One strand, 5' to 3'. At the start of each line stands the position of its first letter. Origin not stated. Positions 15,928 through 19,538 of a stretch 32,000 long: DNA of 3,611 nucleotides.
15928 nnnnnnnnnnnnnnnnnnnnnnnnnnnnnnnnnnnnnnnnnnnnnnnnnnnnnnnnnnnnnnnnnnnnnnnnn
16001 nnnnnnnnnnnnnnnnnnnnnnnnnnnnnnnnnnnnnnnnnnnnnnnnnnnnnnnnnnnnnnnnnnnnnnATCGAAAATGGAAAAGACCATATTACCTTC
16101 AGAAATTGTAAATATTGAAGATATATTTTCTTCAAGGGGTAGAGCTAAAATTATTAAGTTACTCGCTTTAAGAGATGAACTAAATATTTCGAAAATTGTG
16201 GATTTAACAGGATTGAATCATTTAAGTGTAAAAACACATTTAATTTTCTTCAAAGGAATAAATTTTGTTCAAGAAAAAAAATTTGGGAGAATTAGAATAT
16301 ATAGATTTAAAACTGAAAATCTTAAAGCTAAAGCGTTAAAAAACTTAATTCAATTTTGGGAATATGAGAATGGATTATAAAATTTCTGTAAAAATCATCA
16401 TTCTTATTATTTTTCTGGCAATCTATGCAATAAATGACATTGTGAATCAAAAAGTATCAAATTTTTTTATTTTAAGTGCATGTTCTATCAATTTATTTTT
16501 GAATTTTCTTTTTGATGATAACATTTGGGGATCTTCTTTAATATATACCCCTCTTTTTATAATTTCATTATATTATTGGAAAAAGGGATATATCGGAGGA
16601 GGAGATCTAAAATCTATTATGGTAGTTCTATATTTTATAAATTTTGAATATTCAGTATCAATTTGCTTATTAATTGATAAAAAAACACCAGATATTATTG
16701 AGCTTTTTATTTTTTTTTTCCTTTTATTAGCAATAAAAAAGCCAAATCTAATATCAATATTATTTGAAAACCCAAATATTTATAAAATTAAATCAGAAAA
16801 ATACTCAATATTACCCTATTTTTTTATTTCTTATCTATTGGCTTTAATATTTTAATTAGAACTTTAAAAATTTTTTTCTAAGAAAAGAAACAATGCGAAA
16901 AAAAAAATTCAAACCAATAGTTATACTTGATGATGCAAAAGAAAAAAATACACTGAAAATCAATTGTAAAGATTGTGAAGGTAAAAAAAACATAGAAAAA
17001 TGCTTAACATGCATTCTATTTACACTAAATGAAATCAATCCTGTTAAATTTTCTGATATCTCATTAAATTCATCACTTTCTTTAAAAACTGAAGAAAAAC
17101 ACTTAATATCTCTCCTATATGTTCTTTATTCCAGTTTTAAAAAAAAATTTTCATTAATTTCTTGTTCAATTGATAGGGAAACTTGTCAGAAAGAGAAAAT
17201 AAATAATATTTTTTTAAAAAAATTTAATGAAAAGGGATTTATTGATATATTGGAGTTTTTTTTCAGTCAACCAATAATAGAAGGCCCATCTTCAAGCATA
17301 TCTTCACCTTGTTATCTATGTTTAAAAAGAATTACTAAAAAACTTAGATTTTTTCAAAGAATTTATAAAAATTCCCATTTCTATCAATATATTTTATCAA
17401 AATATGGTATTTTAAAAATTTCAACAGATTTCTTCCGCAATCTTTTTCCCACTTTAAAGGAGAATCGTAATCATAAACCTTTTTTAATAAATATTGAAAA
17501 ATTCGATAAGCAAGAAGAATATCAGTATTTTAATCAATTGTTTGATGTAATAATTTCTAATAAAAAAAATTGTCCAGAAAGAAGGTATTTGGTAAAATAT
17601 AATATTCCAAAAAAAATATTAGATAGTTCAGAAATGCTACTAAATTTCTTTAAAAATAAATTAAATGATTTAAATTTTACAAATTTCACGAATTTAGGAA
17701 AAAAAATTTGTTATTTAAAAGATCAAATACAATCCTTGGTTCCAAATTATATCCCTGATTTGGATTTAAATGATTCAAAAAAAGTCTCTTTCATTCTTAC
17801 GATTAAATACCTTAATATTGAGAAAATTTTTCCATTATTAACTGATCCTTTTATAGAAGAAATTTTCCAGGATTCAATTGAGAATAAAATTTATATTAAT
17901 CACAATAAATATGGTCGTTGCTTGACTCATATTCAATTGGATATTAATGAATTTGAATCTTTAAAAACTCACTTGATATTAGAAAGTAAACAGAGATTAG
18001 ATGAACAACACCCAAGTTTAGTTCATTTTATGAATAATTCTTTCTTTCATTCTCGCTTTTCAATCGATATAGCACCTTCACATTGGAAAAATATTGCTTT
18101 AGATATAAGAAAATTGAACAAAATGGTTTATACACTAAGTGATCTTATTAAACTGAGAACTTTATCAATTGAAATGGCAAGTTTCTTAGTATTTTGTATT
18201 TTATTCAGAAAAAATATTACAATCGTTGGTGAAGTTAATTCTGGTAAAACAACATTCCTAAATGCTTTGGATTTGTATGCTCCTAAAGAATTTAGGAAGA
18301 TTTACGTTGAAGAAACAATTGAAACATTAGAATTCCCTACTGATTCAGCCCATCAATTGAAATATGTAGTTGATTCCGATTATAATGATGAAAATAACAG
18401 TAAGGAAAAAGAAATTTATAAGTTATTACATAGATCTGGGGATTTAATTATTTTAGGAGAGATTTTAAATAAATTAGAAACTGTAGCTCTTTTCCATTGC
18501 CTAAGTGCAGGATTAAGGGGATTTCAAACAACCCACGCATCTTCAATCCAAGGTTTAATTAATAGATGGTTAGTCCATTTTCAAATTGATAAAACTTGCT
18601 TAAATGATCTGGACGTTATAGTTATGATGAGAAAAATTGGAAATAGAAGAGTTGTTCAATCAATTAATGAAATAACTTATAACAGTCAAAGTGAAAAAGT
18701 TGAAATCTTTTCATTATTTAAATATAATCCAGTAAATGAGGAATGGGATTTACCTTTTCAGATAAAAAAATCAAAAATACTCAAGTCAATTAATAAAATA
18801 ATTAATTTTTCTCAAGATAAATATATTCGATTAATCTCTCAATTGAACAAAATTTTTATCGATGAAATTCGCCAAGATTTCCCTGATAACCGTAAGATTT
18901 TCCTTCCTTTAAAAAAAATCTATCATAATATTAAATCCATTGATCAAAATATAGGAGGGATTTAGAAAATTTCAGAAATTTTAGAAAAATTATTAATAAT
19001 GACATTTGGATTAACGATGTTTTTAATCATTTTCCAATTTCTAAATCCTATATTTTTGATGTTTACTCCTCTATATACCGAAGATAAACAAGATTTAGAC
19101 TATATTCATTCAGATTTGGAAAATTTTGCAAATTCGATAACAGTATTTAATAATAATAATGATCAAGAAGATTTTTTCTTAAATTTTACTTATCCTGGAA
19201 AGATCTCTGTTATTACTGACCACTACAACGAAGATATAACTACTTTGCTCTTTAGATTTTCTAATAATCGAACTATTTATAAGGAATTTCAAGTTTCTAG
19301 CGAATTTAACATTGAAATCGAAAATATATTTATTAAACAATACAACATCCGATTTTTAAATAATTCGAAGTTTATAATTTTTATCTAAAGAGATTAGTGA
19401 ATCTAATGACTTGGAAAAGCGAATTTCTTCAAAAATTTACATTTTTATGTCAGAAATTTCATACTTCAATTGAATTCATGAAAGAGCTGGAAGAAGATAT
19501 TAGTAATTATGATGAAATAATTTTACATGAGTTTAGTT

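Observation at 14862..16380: Orc1/Cdc6-family ATPase and a wHTH gene wedged, with translational coupling, between the pilin and the prepilin peptidase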

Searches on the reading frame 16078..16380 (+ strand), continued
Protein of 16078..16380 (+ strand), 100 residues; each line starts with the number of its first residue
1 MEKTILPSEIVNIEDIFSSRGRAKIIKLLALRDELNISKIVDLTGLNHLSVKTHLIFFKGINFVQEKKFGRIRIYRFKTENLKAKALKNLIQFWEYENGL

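Call 83: find_encoding_contigs(protein=P0141, flank=9000, max_places=1)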
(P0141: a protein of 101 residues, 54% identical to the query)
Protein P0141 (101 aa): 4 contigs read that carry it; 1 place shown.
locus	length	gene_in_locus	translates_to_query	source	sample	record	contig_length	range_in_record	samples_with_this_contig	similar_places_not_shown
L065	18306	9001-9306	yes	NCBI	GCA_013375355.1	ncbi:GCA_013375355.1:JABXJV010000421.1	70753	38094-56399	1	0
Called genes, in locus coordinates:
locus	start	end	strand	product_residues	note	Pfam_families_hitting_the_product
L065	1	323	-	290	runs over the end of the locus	PF03692:CxxCxxCC (faint)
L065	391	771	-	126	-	-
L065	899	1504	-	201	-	PF00227:Proteasome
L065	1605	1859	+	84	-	PF04457:MJ1316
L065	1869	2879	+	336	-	PF17835:NOG1_N, PF01926:MMR_HSR1, PF02421:FeoB_N, PF06858:NOG1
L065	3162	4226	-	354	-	PF04055:Radical_SAM, PF13353:Fer4_12 (weak)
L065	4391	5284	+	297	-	PF13793:Pribosyltran_N, PF00156:Pribosyltran, PF14572:Pribosyl_synth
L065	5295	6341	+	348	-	PF01555:N6_N4_Mtase, PF02926:THUMP (weak), PF01170:UPF0020, PF03602:Cons_hypoth95, PF13847:Methyltransf_31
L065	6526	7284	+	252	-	PF12706:Lactamase_B_2, PF23023:Anti-Pycsar_Apyc1 (weak), PF12706:Lactamase_B_2 (weak)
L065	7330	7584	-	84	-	PF02597:ThiS (weak), PF09138:Urm1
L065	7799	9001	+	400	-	PF13401:AAA_22 (weak), PF22703:Cdc6_lid, PF09079:WHD_Cdc6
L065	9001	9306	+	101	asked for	PF01022:HTH_5, PF01047:MarR (weak), PF13412:HTH_24 (weak)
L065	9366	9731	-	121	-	PF03259:Robl_LC7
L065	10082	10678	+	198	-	PF01661:Macro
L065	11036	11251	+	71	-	PF00125:Histone (weak)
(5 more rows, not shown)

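Call 106: search_protein_families(library=pfam, alignment_id=A3, max_evalue=0.01)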
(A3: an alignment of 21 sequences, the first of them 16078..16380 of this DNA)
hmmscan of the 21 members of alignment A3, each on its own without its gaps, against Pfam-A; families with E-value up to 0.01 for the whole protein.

A. member 1, window:16078-16380:+ (100 aa): 0 families

B. families by the number of members that match (of 21 scanned): 25 families
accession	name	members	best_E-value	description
PF01022.26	HTH_5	19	7.2e-11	Bacterial regulatory protein, arsR family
PF14947.12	HTH_45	11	5.2e-05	Winged helix-turn-helix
PF01047.28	MarR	10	9.2e-06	MarR family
PF01978.25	TrmB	10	0.00014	Sugar-specific transcriptional regulator TrmB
PF13412.12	HTH_24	9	2.3e-07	Winged helix-turn-helix DNA-binding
PF12840.13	HTH_20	8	1.5e-06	Helix-turn-helix domain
PF25212.1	HVO_A0114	8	1.7e-05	HVO_A0114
PF07106.19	TBPIP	7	4.3e-06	TBPIP/Hop2 winged helix domain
PF09339.16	HTH_IclR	6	1.3e-06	IclR helix-turn-helix domain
PF21476.4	PF0610-like_N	6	2.5e-06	PF0610-like, N-terminal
PF12802.13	MarR_2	6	4.4e-05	MarR family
PF21248.3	SoFic-like_C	4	0.0018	Protein adenylyltransferase SoFic-like, C-terminal domain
PF07381.18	EarA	3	0.0004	EarA-like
PF14394.12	DUF4423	3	0.00068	Domain of unknown function (DUF4423)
PF01402.27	RHH_1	3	0.001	Ribbon-helix-helix protein, copG family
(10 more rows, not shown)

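Call 107: search_protein_families(library=ncbifam, proteins=[L060:2184-3224:+], max_evalue=0.01)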
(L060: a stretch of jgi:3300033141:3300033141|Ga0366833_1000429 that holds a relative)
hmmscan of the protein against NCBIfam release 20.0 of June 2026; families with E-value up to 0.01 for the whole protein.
L060:2184-3224:+ (346 aa): 2 families
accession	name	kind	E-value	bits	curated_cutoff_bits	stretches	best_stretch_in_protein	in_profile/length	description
NF001658.0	PRK00423.1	subfamily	1e-11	44.5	384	1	5-321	12-298/312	transcription initiation factor IIB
TIGR01384.1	TFS_arch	equivalog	0.0037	17.9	64.75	1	8-35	2-29/101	transcription factor S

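Call 109: search_protein_families(library=pfam, proteins=[L060:3314-3952:-, L060:3930-4757:-], max_evalue=0.01)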
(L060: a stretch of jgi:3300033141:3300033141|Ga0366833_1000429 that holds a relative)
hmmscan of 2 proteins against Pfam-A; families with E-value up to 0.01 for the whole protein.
L060:3314-3952:- (212 aa): 0 families

L060:3930-4757:- (275 aa): 0 families

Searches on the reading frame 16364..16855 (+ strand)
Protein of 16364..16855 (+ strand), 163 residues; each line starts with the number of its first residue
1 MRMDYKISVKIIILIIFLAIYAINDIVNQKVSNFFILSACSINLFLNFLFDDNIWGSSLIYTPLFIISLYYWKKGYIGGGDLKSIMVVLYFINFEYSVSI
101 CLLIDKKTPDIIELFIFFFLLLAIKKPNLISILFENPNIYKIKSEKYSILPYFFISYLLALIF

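Call 3: search_protein_families(library=pfam, proteins=[window:16364-16855:+], max_evalue=0.1)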
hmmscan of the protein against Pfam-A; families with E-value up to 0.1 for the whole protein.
window:16364-16855:+ (163 aa): 1 family
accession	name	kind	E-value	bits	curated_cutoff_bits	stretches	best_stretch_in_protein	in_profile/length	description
PF01478.23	Peptidase_A24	-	1.4e-07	32.3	26.5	1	12-114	1-89/104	Type IV leader peptidase family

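Call 8: search_protein_families(library=ncbifam, proteins=[window:16364-16855:+], max_evalue=0.1)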
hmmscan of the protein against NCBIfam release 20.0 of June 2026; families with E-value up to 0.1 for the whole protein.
window:16364-16855:+ (163 aa): 0 families

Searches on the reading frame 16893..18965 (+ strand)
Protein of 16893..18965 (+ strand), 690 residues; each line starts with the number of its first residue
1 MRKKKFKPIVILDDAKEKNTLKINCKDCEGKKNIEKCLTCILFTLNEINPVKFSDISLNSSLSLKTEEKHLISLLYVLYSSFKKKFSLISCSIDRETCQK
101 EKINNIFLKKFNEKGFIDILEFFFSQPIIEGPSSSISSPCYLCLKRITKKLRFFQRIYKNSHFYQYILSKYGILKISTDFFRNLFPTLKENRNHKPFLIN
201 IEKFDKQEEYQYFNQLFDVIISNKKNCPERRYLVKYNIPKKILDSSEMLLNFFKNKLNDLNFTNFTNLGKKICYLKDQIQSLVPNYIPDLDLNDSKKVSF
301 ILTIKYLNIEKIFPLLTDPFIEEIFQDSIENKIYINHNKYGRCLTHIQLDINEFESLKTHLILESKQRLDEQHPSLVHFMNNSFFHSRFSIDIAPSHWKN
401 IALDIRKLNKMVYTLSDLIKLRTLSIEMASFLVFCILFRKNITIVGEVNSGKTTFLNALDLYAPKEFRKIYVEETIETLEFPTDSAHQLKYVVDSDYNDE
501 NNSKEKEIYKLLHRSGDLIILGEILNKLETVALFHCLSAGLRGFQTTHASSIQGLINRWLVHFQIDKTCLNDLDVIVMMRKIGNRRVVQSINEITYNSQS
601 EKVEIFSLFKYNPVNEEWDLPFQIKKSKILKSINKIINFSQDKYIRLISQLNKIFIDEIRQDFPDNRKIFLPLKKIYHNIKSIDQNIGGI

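Call 3: search_protein_families(library=pfam, proteins=[window:16893-18965:+], max_evalue=0.1)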
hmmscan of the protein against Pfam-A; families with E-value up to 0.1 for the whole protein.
window:16893-18965:+ (690 aa): 6 families
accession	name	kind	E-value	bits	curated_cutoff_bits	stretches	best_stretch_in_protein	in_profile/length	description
PF00437.27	T2SSE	-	9e-10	38.2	24.9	1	388-571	93-266/370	Type II/IV secretion system protein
PF13401.12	AAA_22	-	0.02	15.7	27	0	440-521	6-90/130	AAA domain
PF01926.29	MMR_HSR1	-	0.031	14.8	21.9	0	442-459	2-19/113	50S ribosome-binding GTPase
PF00350.29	Dynamin_N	-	0.045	14.2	27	0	442-459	1-18/168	Dynamin family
PF00009.33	GTP_EFTU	-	0.078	13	26.5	0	441-469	5-33/188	Elongation factor Tu GTP binding domain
PF13238.12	AAA_18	-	0.079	13.9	29.4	0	442-533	1-89/128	AAA domain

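Call 8: search_protein_families(library=ncbifam, proteins=[window:16893-18965:+], max_evalue=0.1)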
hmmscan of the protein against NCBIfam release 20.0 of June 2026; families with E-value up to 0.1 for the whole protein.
window:16893-18965:+ (690 aa): 14 families
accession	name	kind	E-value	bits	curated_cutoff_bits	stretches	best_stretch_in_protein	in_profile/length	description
NF058587.1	archaellum_moto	equivalog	6.8e-31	107.6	550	1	264-621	112-461/527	archaellum flagellar ATPase motor FlaI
TIGR02788.1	VirB11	equivalog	7.8e-18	64.5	249.95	2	427-558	132-261/308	P-type DNA transfer ATPase VirB11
NF053672.1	bindosome_BasE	exception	3.3e-13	49.2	1000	1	291-648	122-479/512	bindosome assembly system ATPase subunit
TIGR02782.1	TrbB_P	equivalog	6.3e-13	48.7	304.55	1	311-595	13-294/303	P-type conjugative transfer ATPase TrbB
TIGR03819.1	heli_sec_ATPase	hypoth_equivalog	2.5e-12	46.7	373.15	1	314-553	57-291/340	TadA family conjugal transfer-associated ATPase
NF010475.0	PRK13900.1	equivalog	5.2e-09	35.6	389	1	427-553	148-273/333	type IV secretion system ATPase VirB11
NF041000.1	ATPase_ComGA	equivalog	6e-07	28.7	300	1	442-579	131-261/267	competence type IV pilus ATPase ComGA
NF010425.0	PRK13851.1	equivalog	7.1e-06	25.1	461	1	427-578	150-301/344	type IV secretion system protein VirB11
NF010469.0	PRK13894.1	subfamily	1.7e-05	24.4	508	1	387-558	98-263/320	conjugal transfer ATPase TrbB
TIGR02524.1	dot_icm_DotB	equivalog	0.00037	19.8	463.3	1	442-593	137-290/358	Dot/Icm type IV secretion system ATPase DotB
TIGR02525.1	plasmid_TraJ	equivalog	0.0005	19.1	368.3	1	416-567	127-277/372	plasmid transfer ATPase TraJ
NF010407.0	PRK13833.1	subfamily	0.00056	19.4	499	1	400-558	105-258/323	conjugal transfer protein TrbB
TIGR00231.1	small_GTP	domain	0.0031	17.3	42.5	1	440-463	4-27/164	GTP-binding protein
TIGR02858.1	spore_III_AA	equivalog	0.024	13.9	281.3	1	510-583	191-264/272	stage III sporulation protein AA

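Call 98: find_related_loci(query=A10, collection=metagenome_contigs, flank=10000)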
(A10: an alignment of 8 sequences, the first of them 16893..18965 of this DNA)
Query A10 (690 aa) in metagenome_contigs; peptide patterns used: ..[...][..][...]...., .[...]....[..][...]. (x = any residue, [..] = any of these).
600 stretches matched a pattern (row limit reached: there are more); 94 encode a relative of the query (tblastn E <= 1e-3); the best 80 are kept; 80 distinct loci.
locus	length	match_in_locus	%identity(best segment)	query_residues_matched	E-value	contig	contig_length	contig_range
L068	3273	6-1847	78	77-690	0e+0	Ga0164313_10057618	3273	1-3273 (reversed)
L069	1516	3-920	83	379-684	0e+0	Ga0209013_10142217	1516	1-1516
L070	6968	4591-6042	46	177-655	2e-108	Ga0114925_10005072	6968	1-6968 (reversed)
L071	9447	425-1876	46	177-655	7e-108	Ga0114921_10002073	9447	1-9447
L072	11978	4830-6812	38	17-655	5e-107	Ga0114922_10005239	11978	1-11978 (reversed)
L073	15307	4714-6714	39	14-655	6e-104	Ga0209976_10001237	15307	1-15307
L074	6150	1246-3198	38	16-644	6e-104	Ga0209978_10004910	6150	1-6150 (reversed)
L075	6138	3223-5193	38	14-655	2e-101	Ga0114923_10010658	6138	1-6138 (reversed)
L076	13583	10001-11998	37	11-655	6e-101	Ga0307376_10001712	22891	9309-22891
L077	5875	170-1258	48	295-655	3e-100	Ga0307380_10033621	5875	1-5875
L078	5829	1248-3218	37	14-655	2e-100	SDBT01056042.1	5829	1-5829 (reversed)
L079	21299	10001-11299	46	241-657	3e-100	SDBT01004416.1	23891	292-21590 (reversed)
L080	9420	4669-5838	48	297-683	3e-100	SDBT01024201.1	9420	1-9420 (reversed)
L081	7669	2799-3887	48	294-655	8e-100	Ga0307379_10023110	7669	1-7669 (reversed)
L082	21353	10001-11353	44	208-655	4e-99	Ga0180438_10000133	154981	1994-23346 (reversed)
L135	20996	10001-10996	39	296-616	1e-67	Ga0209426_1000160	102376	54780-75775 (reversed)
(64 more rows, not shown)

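Call 107: search_protein_families(library=ncbifam, proteins=[L135:8680-9720:+], max_evalue=0.01)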
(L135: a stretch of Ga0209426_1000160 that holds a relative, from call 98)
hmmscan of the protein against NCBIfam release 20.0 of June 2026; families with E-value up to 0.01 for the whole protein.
L135:8680-9720:+ (346 aa): 2 families
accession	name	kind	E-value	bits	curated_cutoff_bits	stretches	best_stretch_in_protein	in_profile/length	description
NF001658.0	PRK00423.1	subfamily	1.7e-21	76.6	384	1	3-331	11-306/312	transcription initiation factor IIB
TIGR00354.1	polC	equivalog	0.0025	15.5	702.15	1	186-271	659-743/1096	DNA polymerase II large subunit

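Call 109: search_protein_families(library=pfam, proteins=[L135:11742-12308:-, L135:12295-13128:-, L135:13128-14303:-, L135:14467-16644:+, L135:17005-17493:-, L135:19809-20261:+, L135:20253-20954:-], max_evalue=0.01)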
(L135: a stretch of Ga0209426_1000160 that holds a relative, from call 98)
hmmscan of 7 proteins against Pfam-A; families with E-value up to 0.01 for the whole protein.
L135:11742-12308:- (188 aa): 1 family
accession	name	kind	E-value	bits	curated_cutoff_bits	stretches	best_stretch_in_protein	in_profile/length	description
PF01558.24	POR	-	8.5e-33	114.4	27.4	1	12-174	1-172/173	Pyruvate ferredoxin/flavodoxin oxidoreductase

L135:12295-13128:- (277 aa): 1 family
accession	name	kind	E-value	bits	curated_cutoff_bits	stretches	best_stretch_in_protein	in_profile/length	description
PF02775.26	TPP_enzyme_C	-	1.4e-33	116.3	21.9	1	64-202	20-151/151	Thiamine pyrophosphate enzyme, C-terminal TPP binding domain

L135:13128-14303:- (391 aa): 3 families
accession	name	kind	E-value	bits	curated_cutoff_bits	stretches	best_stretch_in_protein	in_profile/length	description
PF01855.24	POR_N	-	2.2e-72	244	27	1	24-258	1-229/231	Pyruvate flavodoxin/ferredoxin oxidoreductase, thiamine diP-bdg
PF17147.9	PFOR_II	-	9.7e-21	74.5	27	1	283-378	1-102/102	Pyruvate:ferredoxin oxidoreductase core domain II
PF02780.25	Transketolase_C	-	8.2e-07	29.4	25.9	1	281-341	8-68/124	Transketolase, C-terminal domain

L135:14467-16644:+ (725 aa): 7 families
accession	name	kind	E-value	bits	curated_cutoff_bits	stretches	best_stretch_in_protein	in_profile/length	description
PF00009.33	GTP_EFTU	-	1e-55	188.7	26.5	1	21-259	1-187/188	Elongation factor Tu GTP binding domain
PF00679.30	EFG_C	-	2.5e-23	82.4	27.9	1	626-711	2-88/89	Elongation factor G C-terminus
PF14492.12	EFG_III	-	6.1e-18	65.1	27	1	393-464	2-74/75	Elongation Factor G, domain III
PF03144.31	GTP_EFTU_D2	-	1.5e-15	57.8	30.3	1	310-374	3-72/73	Elongation factor Tu domain 2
PF22042.2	EF-G_D2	-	2.4e-12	47.2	27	1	296-376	4-83/84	Elongation factor G domain 2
PF03764.24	EFG_IV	-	3.1e-11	43.6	24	1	534-620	30-118/121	Elongation factor G, domain IV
PF01926.29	MMR_HSR1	-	0.00075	20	21.9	1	67-151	27-113/113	50S ribosome-binding GTPase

L135:17005-17493:- (162 aa): 14 families
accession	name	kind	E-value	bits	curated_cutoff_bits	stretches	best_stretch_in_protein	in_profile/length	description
PF01037.27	AsnC_trans_reg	-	1.4e-20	73.4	25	1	86-153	6-73/73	Lrp/AsnC ligand binding domain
PF13412.12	HTH_24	-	2e-17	62.9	21.9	1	8-55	1-48/48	Winged helix-turn-helix DNA-binding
PF13404.12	HTH_AsnC-type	-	5e-12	45.9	27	1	8-49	1-42/42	AsnC-type helix-turn-helix domain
PF01047.28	MarR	-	4.1e-06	27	24.6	1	12-55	5-48/59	MarR family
PF01978.25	TrmB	-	1.4e-05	25.3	25.6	1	4-55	2-53/68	Sugar-specific transcriptional regulator TrmB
PF22482.2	AsnC_trans_reg_3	-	7.3e-05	23.2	24.4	1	92-157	25-89/95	PF0864 C-terminal dimeric alpha+beta barrel domain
PF22451.2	NirdL-like_HTH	-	0.00037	20.5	27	1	12-54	1-46/47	Siroheme decarboxylase NirDL-like HTH domain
PF25212.1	HVO_A0114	-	0.00039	20.6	27.6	1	8-55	20-67/84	HVO_A0114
PF13545.12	HTH_Crp_2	-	0.00049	20.4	27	1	22-66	20-67/70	Crp-like helix-turn-helix domain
PF12802.13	MarR_2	-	0.00079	20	27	1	15-54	10-50/61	MarR family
PF13463.12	HTH_27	-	0.0032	18.1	22.2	0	11-54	4-48/68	Winged helix DNA-binding domain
PF09339.16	HTH_IclR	-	0.0058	16.8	22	1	14-54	7-48/52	IclR helix-turn-helix domain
PF03965.22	Penicillinase_R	-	0.0075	17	22.6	0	12-58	5-55/115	Penicillinase repressor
PF08279.18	HTH_11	-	0.0089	16.3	25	0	14-53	4-44/55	HTH domain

L135:19809-20261:+ (150 aa): 1 family
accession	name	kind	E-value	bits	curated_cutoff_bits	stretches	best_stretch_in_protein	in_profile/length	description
PF01416.25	PseudoU_synth_1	-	1.5e-15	58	23.3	1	7-106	4-108/108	tRNA pseudouridine synthase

L135:20253-20954:- (233 aa): 2 families
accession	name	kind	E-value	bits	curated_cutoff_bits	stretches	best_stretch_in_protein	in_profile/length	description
PF08519.17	RFC1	-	1.1e-05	26.1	23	1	101-189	1-87/158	Replication factor RFC1 C terminal domain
PF21960.2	RCF1-5-like_lid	-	0.00049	20.4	27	1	2-23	21-42/43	RCF1/5-like, AAA+ ATPase lid domain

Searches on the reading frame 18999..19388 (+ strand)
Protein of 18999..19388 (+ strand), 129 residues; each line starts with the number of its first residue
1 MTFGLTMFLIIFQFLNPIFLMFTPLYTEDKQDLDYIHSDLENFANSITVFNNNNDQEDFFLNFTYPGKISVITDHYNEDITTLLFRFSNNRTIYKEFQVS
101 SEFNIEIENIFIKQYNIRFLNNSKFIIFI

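Call 3: search_protein_families(library=pfam, proteins=[window:18999-19388:+], max_evalue=0.1)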
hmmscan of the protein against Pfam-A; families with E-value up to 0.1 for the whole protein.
window:18999-19388:+ (129 aa): 0 families

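Call 8: search_protein_families(library=ncbifam, proteins=[window:18999-19388:+], max_evalue=0.1)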
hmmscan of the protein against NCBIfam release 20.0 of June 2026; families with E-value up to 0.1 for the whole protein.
window:18999-19388:+ (129 aa): 0 families
